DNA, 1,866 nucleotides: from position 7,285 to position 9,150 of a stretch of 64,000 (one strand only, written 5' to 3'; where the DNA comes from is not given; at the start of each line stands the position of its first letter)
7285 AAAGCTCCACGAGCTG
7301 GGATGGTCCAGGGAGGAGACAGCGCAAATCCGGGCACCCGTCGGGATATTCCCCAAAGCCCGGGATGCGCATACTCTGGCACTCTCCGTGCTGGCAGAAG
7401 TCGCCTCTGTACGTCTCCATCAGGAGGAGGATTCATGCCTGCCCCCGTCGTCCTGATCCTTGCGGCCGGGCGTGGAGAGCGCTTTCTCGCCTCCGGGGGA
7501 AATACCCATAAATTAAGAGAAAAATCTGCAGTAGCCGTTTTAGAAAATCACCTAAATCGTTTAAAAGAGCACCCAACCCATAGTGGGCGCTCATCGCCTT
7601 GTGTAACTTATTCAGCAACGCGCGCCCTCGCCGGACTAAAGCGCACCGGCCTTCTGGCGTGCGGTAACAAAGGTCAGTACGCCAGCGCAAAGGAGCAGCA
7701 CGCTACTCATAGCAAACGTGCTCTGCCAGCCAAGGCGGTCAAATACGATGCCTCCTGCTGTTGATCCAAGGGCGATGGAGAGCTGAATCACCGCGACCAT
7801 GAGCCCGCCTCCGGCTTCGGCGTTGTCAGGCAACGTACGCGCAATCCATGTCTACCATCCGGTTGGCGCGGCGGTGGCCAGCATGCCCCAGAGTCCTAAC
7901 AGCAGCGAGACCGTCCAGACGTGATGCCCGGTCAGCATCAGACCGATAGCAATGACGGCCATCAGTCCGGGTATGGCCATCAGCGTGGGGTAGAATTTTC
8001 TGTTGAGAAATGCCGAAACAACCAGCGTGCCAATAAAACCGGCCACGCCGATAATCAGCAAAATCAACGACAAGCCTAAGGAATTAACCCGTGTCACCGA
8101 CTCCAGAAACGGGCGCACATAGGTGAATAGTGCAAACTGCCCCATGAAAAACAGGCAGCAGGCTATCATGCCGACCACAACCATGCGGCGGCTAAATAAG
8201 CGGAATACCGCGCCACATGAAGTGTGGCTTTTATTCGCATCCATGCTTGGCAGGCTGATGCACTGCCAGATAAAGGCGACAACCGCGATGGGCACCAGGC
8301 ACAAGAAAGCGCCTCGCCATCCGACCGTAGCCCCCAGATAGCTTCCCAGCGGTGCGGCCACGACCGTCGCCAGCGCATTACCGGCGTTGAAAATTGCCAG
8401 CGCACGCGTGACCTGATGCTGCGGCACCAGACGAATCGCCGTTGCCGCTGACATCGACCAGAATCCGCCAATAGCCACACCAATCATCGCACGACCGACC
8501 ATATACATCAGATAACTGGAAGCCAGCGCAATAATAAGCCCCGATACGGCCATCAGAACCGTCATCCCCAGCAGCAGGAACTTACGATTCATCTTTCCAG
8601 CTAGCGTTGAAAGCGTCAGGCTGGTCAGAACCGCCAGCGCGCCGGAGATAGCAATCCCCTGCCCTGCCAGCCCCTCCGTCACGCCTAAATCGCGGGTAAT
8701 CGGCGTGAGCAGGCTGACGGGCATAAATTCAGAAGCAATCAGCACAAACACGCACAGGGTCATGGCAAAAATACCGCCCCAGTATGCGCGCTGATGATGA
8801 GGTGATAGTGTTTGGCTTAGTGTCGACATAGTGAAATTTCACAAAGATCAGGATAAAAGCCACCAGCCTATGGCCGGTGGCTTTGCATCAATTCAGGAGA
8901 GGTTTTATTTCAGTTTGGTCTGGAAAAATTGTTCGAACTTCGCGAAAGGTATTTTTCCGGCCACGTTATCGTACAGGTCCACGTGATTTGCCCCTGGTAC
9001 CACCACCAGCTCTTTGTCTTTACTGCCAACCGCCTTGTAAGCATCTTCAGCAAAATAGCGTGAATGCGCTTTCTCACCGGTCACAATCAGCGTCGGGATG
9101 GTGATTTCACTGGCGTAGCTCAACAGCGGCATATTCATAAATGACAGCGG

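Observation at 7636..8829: MFS transporter inactivated by a single in-frame amber codon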

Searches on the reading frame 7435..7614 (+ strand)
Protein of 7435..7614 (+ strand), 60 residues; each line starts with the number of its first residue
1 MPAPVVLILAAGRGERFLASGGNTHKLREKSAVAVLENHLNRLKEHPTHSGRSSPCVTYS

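Call 52: search_protein_families(library=pfam, proteins=[window:7435-7614:+], max_evalue=0.1)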
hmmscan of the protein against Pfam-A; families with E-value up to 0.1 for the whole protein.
seq(60 aa): 0 families

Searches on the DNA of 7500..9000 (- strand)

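Call 3: search_dna_similar(query=window:7500-9000:-, collection=ecoli_genomes, mode=near, max_rows=30)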
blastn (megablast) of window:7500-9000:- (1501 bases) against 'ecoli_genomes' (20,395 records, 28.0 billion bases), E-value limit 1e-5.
Records with a match: 915; places in all: 918; records where one place covers at least 80% of the query: 914.
Genomes with a match: 913 of 5426; with a place that covers at least 80% of the query: 912. Places per genome that has any: lowest 1, median 1, highest 2. On chromosomes: 915 places; on plasmids: 3.
Best place of each record, by identity: >=99% 54; 95-99% 860; 90-95% 1.
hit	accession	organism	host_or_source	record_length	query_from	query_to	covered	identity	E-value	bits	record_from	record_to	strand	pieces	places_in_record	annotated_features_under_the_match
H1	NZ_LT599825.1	Escherichia coli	-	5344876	1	1501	100%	100.0%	0e+0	2772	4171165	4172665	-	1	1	MFS transporter | alpha/beta hydrolase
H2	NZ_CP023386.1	Escherichia coli strain 1190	canine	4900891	1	1501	100%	99.9%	0e+0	2767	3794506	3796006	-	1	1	MFS transporter | alpha/beta hydrolase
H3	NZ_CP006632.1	Escherichia coli PCN033 strain PCN033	-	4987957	1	1501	100%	99.9%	0e+0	2767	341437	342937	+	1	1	MFS transporter | alpha/beta hydrolase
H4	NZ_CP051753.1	Escherichia coli strain SCU-102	Homo sapiens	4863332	1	1501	100%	99.9%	0e+0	2767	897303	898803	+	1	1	MFS transporter | alpha/beta hydrolase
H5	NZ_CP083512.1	Escherichia coli strain elppa4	Homo sapiens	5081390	1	1501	100%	99.9%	0e+0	2767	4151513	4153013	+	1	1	MFS transporter | alpha/beta hydrolase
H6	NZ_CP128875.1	Escherichia coli strain TUM14771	Homo sapiens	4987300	1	1501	100%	99.9%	0e+0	2767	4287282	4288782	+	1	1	MFS transporter | alpha/beta hydrolase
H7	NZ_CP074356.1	Escherichia coli strain XJ6.1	bovine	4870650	1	1501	100%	99.9%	0e+0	2767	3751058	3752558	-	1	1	MFS transporter | alpha/beta hydrolase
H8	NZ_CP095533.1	Escherichia coli strain GN02461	Homo sapiens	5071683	1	1501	100%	99.9%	0e+0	2767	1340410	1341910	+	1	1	MFS transporter | alpha/beta hydrolase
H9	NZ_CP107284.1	Escherichia coli strain SW4848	Water from a lake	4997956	1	1501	100%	99.9%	0e+0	2767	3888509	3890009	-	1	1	MFS transporter | alpha/beta hydrolase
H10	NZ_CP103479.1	Escherichia coli strain 4621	Homo sapiens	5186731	1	1501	100%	99.9%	0e+0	2767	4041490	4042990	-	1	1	MFS transporter | alpha/beta hydrolase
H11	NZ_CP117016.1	Escherichia coli strain MLI121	Homo sapiens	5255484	1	1501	100%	99.9%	0e+0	2767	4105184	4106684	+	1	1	MFS transporter | alpha/beta hydrolase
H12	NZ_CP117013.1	Escherichia coli strain MLI114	Homo sapiens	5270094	1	1501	100%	99.9%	0e+0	2767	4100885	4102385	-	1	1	MFS transporter | alpha/beta hydrolase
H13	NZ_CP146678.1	Escherichia coli strain MS 69-1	Homo sapiens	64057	1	1501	100%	99.9%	0e+0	2767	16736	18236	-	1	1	MFS transporter | alpha/beta hydrolase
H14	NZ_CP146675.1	Escherichia coli strain MS 69-1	Homo sapiens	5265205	1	1501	100%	99.9%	0e+0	2767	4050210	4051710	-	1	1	MFS transporter | alpha/beta hydrolase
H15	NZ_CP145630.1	Escherichia coli strain S1-SRL-01-C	Homo sapiens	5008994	1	1501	100%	99.9%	0e+0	2767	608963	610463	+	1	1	MFS transporter | alpha/beta hydrolase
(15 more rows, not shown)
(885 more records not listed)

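Call 5: get_annotated_region(hit=H1, flank=6000)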
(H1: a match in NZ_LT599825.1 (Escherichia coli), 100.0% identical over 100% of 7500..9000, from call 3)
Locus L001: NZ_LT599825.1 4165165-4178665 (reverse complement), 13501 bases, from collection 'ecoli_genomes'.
description: Escherichia coli isolate E. coli NRZ14408 chromosome NRZ14408_C
organism: Escherichia coli (NCBI taxid 562)
replicon: chromosome; assembly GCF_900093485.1
host: -; source: -; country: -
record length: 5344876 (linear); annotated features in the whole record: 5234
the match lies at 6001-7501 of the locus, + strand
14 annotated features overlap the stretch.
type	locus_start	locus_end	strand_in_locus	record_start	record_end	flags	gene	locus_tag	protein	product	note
CDS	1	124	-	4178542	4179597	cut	phoE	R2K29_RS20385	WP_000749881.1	phosphoporin PhoE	-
CDS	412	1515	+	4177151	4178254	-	proB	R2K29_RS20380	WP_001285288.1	glutamate 5-kinase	-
CDS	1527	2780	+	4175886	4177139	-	proA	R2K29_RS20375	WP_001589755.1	glutamate-5-semialdehyde dehydrogenase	-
tRNA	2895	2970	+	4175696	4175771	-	-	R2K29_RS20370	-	tRNA-Thr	-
CDS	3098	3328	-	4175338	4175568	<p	-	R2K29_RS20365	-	LysR substrate-binding domain-containing protein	incomplete; partial in the middle of a contig; missing N-terminus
CDS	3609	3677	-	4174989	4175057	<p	-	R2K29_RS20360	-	small membrane protein YkgR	incomplete; partial in the middle of a contig; missing N-terminus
CDS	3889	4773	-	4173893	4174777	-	-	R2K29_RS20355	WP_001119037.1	LysR family transcriptional regulator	-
CDS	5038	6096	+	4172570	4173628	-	-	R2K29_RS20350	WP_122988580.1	alpha/beta hydrolase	-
CDS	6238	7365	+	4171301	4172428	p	-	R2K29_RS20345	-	MFS transporter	internal stop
CDS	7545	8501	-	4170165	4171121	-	paoD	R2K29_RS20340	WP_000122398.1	molybdenum cofactor insertion chaperone PaoD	-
CDS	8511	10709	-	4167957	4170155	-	paoC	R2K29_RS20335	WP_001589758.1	aldehyde oxidoreductase molybdenum-binding subunit PaoC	-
CDS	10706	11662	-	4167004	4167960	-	paoB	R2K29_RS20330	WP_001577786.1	aldehyde oxidoreductase FAD-binding subunit PaoB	-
CDS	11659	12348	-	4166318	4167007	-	paoA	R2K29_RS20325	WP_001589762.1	aldehyde dehydrogenase iron-sulfur subunit PaoA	-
CDS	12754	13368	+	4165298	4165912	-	yagU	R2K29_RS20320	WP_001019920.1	YagU family protein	-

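Call 6: get_annotated_region(hit=H2, flank=6000)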
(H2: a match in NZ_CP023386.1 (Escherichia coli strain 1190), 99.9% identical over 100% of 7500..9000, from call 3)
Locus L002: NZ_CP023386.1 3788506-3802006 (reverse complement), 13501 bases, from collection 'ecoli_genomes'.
description: Escherichia coli strain 1190 chromosome, complete genome
organism: Escherichia coli strain 1190 (NCBI taxid 562)
replicon: chromosome; assembly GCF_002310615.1
host: canine; source: missing; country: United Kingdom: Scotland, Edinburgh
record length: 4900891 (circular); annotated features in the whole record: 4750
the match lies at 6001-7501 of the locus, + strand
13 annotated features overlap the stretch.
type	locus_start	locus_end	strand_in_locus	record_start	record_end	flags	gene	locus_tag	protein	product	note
CDS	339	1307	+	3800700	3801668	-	-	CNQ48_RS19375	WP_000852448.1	retron St85 family effector protein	-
CDS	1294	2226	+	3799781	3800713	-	-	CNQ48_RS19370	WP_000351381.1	retron St85 family RNA-directed DNA polymerase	-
CDS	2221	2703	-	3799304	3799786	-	-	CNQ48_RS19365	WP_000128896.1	RipA family octameric membrane protein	-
CDS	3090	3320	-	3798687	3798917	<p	-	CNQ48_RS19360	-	LysR substrate-binding domain-containing protein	incomplete; partial in the middle of a contig; missing N-terminus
CDS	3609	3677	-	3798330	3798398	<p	-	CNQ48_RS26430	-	small membrane protein YkgR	incomplete; partial in the middle of a contig; missing N-terminus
CDS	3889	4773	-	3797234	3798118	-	-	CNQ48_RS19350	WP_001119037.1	LysR family transcriptional regulator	-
CDS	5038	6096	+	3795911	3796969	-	-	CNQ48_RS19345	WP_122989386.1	alpha/beta hydrolase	-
CDS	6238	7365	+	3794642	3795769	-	-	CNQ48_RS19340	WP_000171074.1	MFS transporter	-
CDS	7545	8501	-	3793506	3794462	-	paoD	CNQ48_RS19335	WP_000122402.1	molybdenum cofactor insertion chaperone PaoD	-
CDS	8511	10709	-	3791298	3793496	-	paoC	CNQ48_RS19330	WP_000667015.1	aldehyde oxidoreductase molybdenum-binding subunit PaoC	-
CDS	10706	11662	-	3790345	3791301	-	paoB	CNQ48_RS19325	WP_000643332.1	aldehyde oxidoreductase FAD-binding subunit PaoB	-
CDS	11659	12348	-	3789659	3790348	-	paoA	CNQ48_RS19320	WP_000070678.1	aldehyde dehydrogenase iron-sulfur subunit PaoA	-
CDS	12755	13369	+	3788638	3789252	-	yagU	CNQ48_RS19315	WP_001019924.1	YagU family protein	-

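Call 10: search_dna_similar(query=window:7813-7893:-, collection=ecoli_genomes, mode=near, max_rows=12)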
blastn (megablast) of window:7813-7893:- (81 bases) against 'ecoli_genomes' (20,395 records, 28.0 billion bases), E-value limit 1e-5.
Records with a match: 910; places in all: 912; records where one place covers at least 80% of the query: 910.
Genomes with a match: 908 of 5426; with a place that covers at least 80% of the query: 908. Places per genome that has any: lowest 1, median 1, highest 2. On chromosomes: 909 places; on plasmids: 3.
Best place of each record, by identity: >=99% 1; 95-99% 909.
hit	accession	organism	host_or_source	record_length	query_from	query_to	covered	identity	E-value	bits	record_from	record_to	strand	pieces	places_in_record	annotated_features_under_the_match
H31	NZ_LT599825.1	Escherichia coli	-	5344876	1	81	100%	100.0%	6e-34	150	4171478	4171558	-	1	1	MFS transporter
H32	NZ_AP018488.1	Escherichia coli O157:H7 strain PV15-279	Homo sapiens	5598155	1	81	100%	98.8%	3e-32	145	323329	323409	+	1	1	MFS transporter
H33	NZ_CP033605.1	Escherichia coli O157:H7 strain TR01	Cattle carcass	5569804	1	81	100%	98.8%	3e-32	145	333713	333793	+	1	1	MFS transporter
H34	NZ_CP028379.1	Escherichia coli O145 str. RM9872 strain RM9872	Bos taurus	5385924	1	81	100%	98.8%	3e-32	145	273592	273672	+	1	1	MFS transporter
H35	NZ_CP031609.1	Escherichia coli strain N3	Homo sapiens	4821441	1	81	100%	98.8%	3e-32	145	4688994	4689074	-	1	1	MFS transporter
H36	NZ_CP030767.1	Escherichia coli strain 2017C-4109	missing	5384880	1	81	100%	98.8%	3e-32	145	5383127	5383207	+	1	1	MFS transporter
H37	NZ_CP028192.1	Escherichia coli strain CFSAN018748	tissue and/or biological fluid swine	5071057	1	81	100%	98.8%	3e-32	145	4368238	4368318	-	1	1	MFS transporter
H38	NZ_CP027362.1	Escherichia coli strain 95-3192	missing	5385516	1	81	100%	98.8%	3e-32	145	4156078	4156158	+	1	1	MFS transporter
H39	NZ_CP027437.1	Escherichia coli strain 2012C-4221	missing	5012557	1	81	100%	98.8%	3e-32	145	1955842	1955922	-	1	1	MFS transporter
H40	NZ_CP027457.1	Escherichia coli strain 88-3493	missing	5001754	1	81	100%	98.8%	3e-32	145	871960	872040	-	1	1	MFS transporter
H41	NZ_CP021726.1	Escherichia coli strain Combat11I9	Homo sapiens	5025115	1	81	100%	98.8%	3e-32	145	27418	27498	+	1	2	MFS transporter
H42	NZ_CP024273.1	Escherichia coli strain F9792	missing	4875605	1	81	100%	98.8%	3e-32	145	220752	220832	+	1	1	MFS transporter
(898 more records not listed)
